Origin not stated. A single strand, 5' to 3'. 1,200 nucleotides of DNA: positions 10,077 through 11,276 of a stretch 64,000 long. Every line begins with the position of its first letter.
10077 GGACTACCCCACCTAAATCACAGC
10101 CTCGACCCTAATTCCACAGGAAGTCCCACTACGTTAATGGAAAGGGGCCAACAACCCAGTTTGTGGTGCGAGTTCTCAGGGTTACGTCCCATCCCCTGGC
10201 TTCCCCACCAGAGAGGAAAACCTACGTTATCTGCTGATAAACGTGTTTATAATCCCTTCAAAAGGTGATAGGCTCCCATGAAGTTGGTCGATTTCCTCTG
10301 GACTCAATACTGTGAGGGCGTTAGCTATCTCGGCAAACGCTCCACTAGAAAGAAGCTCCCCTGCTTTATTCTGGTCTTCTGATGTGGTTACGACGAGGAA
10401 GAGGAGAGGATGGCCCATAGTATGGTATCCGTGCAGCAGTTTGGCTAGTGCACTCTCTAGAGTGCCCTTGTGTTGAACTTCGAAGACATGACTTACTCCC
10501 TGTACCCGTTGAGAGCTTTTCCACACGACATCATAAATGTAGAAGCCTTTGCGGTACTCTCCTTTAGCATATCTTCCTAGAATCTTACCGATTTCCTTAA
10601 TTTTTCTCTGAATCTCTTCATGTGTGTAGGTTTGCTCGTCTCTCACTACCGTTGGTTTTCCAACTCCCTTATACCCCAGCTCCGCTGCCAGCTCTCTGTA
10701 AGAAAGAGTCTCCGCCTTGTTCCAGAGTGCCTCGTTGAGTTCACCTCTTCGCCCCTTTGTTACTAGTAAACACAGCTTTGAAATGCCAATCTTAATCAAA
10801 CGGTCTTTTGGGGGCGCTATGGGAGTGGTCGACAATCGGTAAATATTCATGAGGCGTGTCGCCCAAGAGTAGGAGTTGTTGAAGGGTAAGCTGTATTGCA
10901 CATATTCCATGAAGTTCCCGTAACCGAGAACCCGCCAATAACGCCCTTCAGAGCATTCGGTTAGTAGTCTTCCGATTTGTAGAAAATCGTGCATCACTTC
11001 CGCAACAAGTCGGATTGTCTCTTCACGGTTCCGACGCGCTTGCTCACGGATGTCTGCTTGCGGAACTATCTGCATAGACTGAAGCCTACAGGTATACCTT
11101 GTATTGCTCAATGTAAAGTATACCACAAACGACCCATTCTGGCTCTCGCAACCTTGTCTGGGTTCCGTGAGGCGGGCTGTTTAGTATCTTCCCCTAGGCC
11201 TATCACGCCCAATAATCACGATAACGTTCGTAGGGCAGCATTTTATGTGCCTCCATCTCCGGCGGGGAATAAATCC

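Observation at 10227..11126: Single-gene low-GC islet encoding an HTH plus PD-(D/E)xK nuclease-fold protein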

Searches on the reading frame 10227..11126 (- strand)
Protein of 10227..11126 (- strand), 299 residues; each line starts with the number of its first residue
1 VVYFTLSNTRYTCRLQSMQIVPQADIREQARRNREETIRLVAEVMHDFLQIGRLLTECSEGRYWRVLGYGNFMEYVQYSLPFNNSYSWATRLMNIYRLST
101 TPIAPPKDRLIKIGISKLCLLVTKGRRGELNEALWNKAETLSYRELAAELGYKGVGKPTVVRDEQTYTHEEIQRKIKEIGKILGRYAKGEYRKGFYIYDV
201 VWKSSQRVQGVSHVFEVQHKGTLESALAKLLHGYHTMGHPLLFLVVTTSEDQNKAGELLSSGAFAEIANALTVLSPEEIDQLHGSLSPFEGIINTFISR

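Call 3: search_protein_families(library=pfam, proteins=[window:10227-11126:-], max_evalue=10)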
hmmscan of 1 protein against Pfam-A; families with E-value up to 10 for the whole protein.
window:10227-11126:- (299 aa): 0 families

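Call 4: search_protein_families(library=ncbifam, proteins=[window:10227-11126:-], max_evalue=10)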
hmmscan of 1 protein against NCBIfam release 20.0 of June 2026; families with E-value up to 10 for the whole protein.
window:10227-11126:- (299 aa): 1 family
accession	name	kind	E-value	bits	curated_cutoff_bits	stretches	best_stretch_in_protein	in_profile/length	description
NF033771.1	colonize_BriC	equivalog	0.13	12.5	120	1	269-290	5-26/60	biofilm-regulating peptide BriC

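Call 5: search_protein_families(library=padloc, proteins=[window:10227-11126:-], max_evalue=10)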
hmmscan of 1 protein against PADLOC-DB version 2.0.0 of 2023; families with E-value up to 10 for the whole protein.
window:10227-11126:- (299 aa): 1 family
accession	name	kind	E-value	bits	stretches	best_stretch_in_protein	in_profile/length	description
PDLC00879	HORMA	-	0.044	11.5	1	23-51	24-52/169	HORMA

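Call 6: search_protein_families(library=phrogs, proteins=[window:10227-11126:-], max_evalue=10)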
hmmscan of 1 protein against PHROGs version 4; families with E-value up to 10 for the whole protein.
window:10227-11126:- (299 aa): 4 families
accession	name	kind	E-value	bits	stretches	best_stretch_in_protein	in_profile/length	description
phrog_17202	-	unknown function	0.00014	22.6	1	45-177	90-214/305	-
phrog_6963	-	unknown function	0.014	15.9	1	25-95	14-85/283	-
phrog_15609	-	unknown function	0.021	15.2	1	29-149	19-122/316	-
phrog_29861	-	unknown function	0.39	11.6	1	28-76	20-68/239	-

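Call 7: search_solved_structures(query=window:10227-11126:-, max_evalue=10, show_alignments=2)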
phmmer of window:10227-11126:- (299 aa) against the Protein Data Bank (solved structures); distinct sequences matched with E-value up to 10: 1.
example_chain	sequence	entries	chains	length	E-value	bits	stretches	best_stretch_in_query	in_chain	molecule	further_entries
6i2m_A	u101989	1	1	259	1.3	11.6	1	46-99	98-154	Kelch repeat and BTB domain-containing protein A55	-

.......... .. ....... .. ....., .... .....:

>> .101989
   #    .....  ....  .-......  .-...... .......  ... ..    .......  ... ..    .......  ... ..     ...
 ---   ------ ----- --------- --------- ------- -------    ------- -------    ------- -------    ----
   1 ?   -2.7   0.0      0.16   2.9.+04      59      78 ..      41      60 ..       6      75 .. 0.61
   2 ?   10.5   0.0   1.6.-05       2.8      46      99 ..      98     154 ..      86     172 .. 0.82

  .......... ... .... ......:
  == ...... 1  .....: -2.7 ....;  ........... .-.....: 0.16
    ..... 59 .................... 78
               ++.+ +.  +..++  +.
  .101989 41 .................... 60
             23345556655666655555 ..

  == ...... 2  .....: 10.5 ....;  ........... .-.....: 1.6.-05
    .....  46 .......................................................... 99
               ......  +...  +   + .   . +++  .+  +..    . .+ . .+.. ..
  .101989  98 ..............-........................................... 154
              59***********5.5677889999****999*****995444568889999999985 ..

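Call 8: find_homologous_proteins(query=window:10227-11126:-, max_evalue=0.001)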
Query window:10227-11126:- (299 aa): 17 proteins with E <= 0.001 among 2726 candidates.
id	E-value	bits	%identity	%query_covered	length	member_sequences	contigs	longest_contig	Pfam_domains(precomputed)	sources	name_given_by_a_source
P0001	3.1e-185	632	100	94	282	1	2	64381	-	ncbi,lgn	-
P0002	4.8e-134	464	73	94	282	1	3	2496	PF27126.1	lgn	-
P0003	1.1e-132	460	71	94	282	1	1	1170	PF27126.1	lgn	-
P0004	1.6e-71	259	48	87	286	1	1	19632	-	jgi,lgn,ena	-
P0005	1.0e-25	109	46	47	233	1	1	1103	-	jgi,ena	-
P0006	1.5e-25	108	45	45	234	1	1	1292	-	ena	-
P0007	6.7e-25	106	47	44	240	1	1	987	PF14338.13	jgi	jgi:hypothetical protein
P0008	1.9e-23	101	45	47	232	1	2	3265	-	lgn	-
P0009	5.6e-23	100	47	43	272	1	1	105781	PF14338.13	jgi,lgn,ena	-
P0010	2.6e-22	98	44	43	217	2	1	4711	PF14338.13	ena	-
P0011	6.3e-21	93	44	45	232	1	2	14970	-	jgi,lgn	-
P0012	9.8e-21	92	43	50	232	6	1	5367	PF14338.13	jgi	-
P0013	1.4e-20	92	45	43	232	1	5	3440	PF14338.13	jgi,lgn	-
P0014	1.8e-20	92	41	50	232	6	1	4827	PF14338.13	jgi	jgi:hypothetical protein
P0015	3.8e-20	91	41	50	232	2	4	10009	PF14338.13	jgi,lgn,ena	jgi:putative lipoic acid-binding regulatory protein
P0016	9.4e-16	76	37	45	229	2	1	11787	-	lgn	-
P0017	2.3e-10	58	51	23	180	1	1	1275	PF14338.13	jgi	jgi:hypothetical protein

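Call 10: search_protein_families(library=pfam, proteins=[P0002, P0003, P0004, P0007, P0009, P0012, P0015, P0016, P0005], max_evalue=1)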
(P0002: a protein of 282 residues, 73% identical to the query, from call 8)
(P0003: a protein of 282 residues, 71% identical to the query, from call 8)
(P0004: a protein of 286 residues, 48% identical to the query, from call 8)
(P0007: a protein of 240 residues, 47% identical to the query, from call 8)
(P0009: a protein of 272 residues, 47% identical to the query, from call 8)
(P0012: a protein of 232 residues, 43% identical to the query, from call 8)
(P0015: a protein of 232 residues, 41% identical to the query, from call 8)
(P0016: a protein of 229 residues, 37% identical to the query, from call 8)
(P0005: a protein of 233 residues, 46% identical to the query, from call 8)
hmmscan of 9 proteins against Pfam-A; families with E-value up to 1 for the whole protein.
P0002 (282 aa): 1 family
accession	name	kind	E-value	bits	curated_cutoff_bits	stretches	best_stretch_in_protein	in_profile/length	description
PF21655.3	L544_NTransf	-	0.0018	18.6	27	1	156-201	106-151/193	L544, nucleotidyltransferase domain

P0003 (282 aa): 1 family
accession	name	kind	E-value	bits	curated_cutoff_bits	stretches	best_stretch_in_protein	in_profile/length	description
PF21655.3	L544_NTransf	-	0.0014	19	27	1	156-187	106-137/193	L544, nucleotidyltransferase domain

P0004 (286 aa): 1 family
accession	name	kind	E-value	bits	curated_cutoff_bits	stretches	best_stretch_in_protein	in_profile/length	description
PF22296.2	bAvd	-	0.11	13.4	40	1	155-176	85-106/107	bAvd-like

P0007 (240 aa): 1 family
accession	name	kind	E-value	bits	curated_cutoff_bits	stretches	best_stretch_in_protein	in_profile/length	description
PF14338.12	Mrr_N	-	7.2e-16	58.6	29.5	1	13-93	8-85/87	Mrr N-terminal domain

P0009 (272 aa): 3 families
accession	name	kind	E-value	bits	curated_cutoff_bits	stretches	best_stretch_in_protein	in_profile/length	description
PF14338.12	Mrr_N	-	6.7e-16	58.6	29.5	1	26-110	3-84/87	Mrr N-terminal domain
PF21835.1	YIEGIA_cap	-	0.032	14.3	24.1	1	214-248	22-56/58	Capping complex subunit for YIEGIA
PF04669.19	PBDC1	-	0.14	12.5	28.5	1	45-82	35-73/126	PBDC1 protein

P0012 (232 aa): 3 families
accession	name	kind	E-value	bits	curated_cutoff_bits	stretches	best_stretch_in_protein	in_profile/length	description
PF14338.12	Mrr_N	-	3e-07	30.9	29.5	1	48-83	45-80/87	Mrr N-terminal domain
PF04864.19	Alliinase_C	-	0.0097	15.3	22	1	184-227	212-255/363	Allinase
PF15219.11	TEX12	-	0.17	12.6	27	1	93-119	21-47/85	Testis-expressed 12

P0015 (232 aa): 4 families
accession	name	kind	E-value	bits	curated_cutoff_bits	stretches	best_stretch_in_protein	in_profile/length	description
PF14338.12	Mrr_N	-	1.1e-05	26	29.5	1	22-83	21-80/87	Mrr N-terminal domain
PF04359.20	DUF493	-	0.0046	18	24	1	193-226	48-81/84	Protein of unknown function (DUF493)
PF03937.21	Sdh5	-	0.032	14.6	27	0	101-123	6-28/76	Flavinator of succinate dehydrogenase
PF01475.25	FUR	-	0.046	14.3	23.1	1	2-41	7-47/121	Ferric uptake regulator family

P0016 (229 aa): 0 families

P0005 (233 aa): 1 family
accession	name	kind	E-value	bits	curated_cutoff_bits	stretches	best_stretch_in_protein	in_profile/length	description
PF14338.12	Mrr_N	-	0.00085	19.9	29.5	1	47-78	44-75/87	Mrr N-terminal domain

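Call 13: find_encoding_contigs(protein=P0001, flank=10000, max_places=4)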
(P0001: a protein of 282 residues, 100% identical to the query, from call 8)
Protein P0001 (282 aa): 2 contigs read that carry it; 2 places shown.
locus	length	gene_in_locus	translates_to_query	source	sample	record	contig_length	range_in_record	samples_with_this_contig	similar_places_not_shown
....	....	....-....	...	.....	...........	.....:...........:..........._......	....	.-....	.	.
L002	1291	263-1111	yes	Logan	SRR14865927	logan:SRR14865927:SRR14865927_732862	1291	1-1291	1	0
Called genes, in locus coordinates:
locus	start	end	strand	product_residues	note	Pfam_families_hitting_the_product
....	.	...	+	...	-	?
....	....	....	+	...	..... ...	-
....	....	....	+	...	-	?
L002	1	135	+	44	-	?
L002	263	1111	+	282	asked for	-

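Call 14: find_encoding_contigs(protein=P0004, flank=10000, max_places=4)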
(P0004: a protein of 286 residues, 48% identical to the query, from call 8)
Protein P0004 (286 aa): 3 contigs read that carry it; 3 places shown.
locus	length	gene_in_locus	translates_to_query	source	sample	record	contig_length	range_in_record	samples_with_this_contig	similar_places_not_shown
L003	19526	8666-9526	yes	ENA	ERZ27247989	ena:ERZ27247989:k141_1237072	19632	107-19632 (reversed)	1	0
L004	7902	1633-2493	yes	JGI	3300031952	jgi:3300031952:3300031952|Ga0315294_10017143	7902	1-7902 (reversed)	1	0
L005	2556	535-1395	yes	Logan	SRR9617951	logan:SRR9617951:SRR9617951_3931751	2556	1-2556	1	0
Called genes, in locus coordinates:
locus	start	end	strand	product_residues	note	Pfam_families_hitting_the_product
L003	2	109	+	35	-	?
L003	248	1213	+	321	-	PF09989:DUF2229, PF06050:HGD-D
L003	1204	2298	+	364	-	PF09989:DUF2229 (faint)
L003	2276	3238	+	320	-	PF01869:BcrAD_BadFG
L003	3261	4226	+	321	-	PF02504:FA_synthesis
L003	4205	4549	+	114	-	PF00085:Thioredoxin, PF13098:Thioredoxin_2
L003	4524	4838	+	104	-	-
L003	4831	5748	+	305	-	PF00890:FAD_binding_2 (weak), PF01266:DAO (weak), PF01946:Thi4 (faint), PF03486:HI0933_like (faint), PF07992:Pyr_redox_2, PF12831:FAD_oxidored (weak), PF13738:Pyr_redox_3, PF00070:Pyr_redox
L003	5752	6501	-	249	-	PF17278:DUF5343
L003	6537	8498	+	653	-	PF02518:HATPase_c, PF00204:DNA_gyraseB, PF01751:Toprim, PF00986:DNA_gyraseB_C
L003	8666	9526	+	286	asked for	-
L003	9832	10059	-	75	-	-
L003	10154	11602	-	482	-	PF00749:tRNA-synt_1c, PF19269:Anticodon_2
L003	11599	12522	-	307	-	PF00849:PseudoU_synth_2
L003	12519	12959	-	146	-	PF01252:Peptidase_A8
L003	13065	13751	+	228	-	-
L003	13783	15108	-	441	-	PF05496:RuvB_N, PF00004:AAA, PF16193:AAA_assoc_2, PF12002:MgsA_C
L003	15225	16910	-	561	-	-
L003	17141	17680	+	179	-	PF01121:CoaE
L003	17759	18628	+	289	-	PF00226:DnaJ, PF01556:DnaJ_C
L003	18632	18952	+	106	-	PF13411:MerR_1, PF00376:MerR, PF13591:MerR_2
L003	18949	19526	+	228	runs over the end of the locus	?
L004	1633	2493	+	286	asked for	-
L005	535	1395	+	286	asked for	-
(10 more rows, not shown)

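Call 15: predict_structure(alignment_id=A1)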
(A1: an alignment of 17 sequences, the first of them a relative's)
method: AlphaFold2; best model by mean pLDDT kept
length: 282 residues; sequences in the alignment: 17
mean_pLDDT: 68.2   pTM: 0.49
mean pLDDT of the five models: 68.2, 68.0, 63.7, 61.1, 58.2
residues with pLDDT >= 90: 53; 70-90: 91; 50-70: 49; < 50: 89
segments of 3 or more residues with pLDDT < 50: 1-4, 23-52, 57-59, 61-90, 97-99, 137-147
pLDDT, mean of each block of 10 residues (from residue 1): 54 59 46 44 44 50 39 41 41 53 57 68 80 58 46 93 87 86 82 85 89 93 92 88 87 89 83 75 60
secondary structure, 60 per line:
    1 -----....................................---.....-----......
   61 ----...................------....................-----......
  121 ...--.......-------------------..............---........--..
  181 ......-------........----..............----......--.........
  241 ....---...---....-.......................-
elements in order: H6-41 H45-49 H55-60 H65-83 H90-109 H115-123 H126-132 H152-165 E169-176 E179-186 E194-201 H206-219 E224-229 H232-244 E254-257 H259-281

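Call 16: find_encoding_contigs(protein=P0009, flank=8000, max_places=3)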
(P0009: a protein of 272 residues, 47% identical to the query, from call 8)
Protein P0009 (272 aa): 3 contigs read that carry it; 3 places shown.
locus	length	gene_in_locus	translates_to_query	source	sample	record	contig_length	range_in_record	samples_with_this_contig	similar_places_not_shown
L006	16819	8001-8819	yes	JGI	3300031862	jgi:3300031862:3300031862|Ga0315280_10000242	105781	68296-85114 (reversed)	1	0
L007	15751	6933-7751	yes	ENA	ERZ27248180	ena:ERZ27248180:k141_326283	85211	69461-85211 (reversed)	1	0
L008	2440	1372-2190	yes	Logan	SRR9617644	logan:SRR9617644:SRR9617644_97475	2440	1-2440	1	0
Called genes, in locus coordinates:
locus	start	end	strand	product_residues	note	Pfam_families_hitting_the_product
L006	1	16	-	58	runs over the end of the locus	-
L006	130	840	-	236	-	-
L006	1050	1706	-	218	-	PF00037:Fer4 (faint), PF12838:Fer4_7, PF13187:Fer4_9 (weak)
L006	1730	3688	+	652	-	PF02730:AFOR_N, PF01314:AFOR_C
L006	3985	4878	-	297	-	PF09754:PAC2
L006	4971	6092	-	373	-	PF01266:DAO, PF01494:FAD_binding_3 (faint), PF07992:Pyr_redox_2 (faint)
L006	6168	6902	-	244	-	-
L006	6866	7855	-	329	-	PF01073:3Beta_HSD, PF01370:Epimerase, PF02719:Polysacc_synt_2, PF04321:RmlD_sub_bind, PF05368:NmrA, PF13460:NAD_binding_10, PF16363:GDP_Man_Dehyd, PF07993:NAD_binding_4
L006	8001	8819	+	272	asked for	PF14338:Mrr_N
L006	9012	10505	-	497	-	PF00202:Aminotran_3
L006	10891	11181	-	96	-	PF01541:GIY-YIG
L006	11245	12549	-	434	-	PF02788:RuBisCO_large_N, PF00016:RuBisCO_large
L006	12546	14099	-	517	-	PF00370:FGGY_N, PF02782:FGGY_C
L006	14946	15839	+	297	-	PF00198:2-oxoacid_dh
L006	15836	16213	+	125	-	-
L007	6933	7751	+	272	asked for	PF14338:Mrr_N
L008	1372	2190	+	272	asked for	PF14338:Mrr_N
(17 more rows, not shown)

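Call 17: find_encoding_contigs(protein=P0011, flank=8000, max_places=3)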
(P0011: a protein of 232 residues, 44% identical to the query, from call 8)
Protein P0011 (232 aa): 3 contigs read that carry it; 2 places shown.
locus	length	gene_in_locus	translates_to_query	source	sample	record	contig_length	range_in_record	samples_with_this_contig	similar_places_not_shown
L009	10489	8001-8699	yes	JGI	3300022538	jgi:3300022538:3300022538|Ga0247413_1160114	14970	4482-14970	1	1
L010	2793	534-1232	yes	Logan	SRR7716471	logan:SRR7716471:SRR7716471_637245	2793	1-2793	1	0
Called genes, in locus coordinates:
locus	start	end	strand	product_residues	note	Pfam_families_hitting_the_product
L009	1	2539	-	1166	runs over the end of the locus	PF00270:DEAD, PF04851:ResIII (weak), PF00271:Helicase_C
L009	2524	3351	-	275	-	-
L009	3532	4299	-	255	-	-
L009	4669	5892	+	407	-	-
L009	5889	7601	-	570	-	PF02086:MethyltransfD12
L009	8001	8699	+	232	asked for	-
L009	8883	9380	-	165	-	-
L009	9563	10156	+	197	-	-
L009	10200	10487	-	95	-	?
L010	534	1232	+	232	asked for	-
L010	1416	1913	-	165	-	-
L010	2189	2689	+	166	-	-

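Call 20: fold_search(model_id=the predicted structure, library=pdb)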
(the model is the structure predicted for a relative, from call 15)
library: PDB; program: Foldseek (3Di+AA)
matches with E <= 10: 503; with E <= 0.001: 0
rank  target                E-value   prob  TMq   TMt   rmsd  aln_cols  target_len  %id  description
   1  1xmx                  1.1e-03  0.99  0.28  0.21  15.7       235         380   14  Crystal structure of protein VC1899 from Vibrio cholerae (released 2004-11-16)
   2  8q44_B                7.7e-03  0.92  0.28  0.19  17.2       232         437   10  Crystal structure of cA4-bound Can2 (E364R) in complex with oligo-T DNA (released 2023-11-22)
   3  8wjn_A                9.1e-03  0.16  0.12  0.08  38.1       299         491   13  Cryo-EM structure of 6-subunit Smc5/6 head region (released 2024-06-26)
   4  8q43_A                1.1e-02  0.95  0.30  0.22  17.3       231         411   10  Crystal structure of cA4-bound Can2 (E341A) in complex with oligo-C DNA (released 2023-11-22)
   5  9ibq_A                1.6e-02  0.69  0.24  0.23  20.5       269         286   10  Structure of BstEII with DNA substrate (released 2026-03-04)
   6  8q44_A                2.6e-02  0.98  0.23  0.15   5.6       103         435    8  Crystal structure of cA4-bound Can2 (E364R) in complex with oligo-T DNA (released 2023-11-22)
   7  6n8k_b                3.1e-02  0.28  0.20  0.11  24.9       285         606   12  Cryo-EM structure of early cytoplasmic-immediate (ECI) pre-60S ribosomal subunit (released 2019-03-13)
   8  8q3y_A                3.3e-02  0.87  0.32  0.22  17.1       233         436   11  Crystal structure of apo Can2 from Thermoanaerobacter brockii (released 2023-11-22)
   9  7edb_A                3.3e-02  0.82  0.26  0.21  18.9       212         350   13  EcoT38I restriction endonuclease complexed with DNA (released 2022-03-16)
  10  8q3z_A                3.7e-02  0.99  0.29  0.20   5.3       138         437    9  Crystal structure of cA4-bound Can2 from Thermoanaerobacter brockii (released 2023-11-22)
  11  8q42_B                3.7e-02  0.69  0.28  0.19  18.1       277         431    9  Crystal structure of cA4-bound Can2 (E341A) in complex with oligo-A DNA (released 2023-11-22)
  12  5gke_A                4.7e-02  0.99  0.27  0.31   4.0       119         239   19  Structure of EndoMS-dsDNA1 complex (released 2016-11-02)
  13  8q43_B                5.3e-02  0.93  0.29  0.20  15.6       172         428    9  Crystal structure of cA4-bound Can2 (E341A) in complex with oligo-C DNA (released 2023-11-22)
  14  8q42_A                5.6e-02  0.87  0.28  0.19  15.8       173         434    8  Crystal structure of cA4-bound Can2 (E341A) in complex with oligo-A DNA (released 2023-11-22)
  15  2vld_B                6.7e-02  0.98  0.26  0.31   4.9       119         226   12  crystal structure of a repair endonuclease from Pyrococcus abyssi (released 2009-05-19)
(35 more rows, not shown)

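Call 23: find_encoding_contigs(protein=P0002, flank=5000, max_places=4)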
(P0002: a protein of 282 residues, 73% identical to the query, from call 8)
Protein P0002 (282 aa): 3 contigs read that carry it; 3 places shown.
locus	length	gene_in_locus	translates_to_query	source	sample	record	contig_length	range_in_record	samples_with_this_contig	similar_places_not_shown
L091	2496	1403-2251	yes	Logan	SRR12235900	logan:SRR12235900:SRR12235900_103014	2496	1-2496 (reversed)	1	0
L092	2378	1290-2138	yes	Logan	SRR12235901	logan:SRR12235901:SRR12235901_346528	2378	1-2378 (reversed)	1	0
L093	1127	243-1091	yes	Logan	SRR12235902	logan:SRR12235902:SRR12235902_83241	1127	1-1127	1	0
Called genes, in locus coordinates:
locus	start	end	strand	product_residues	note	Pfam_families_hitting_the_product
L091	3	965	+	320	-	?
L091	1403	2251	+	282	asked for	PF27126:NmeDI_C (faint)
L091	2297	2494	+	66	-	?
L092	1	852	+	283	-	?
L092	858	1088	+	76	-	-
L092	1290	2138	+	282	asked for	PF27126:NmeDI_C (faint)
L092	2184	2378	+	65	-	?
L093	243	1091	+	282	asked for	PF27126:NmeDI_C (faint)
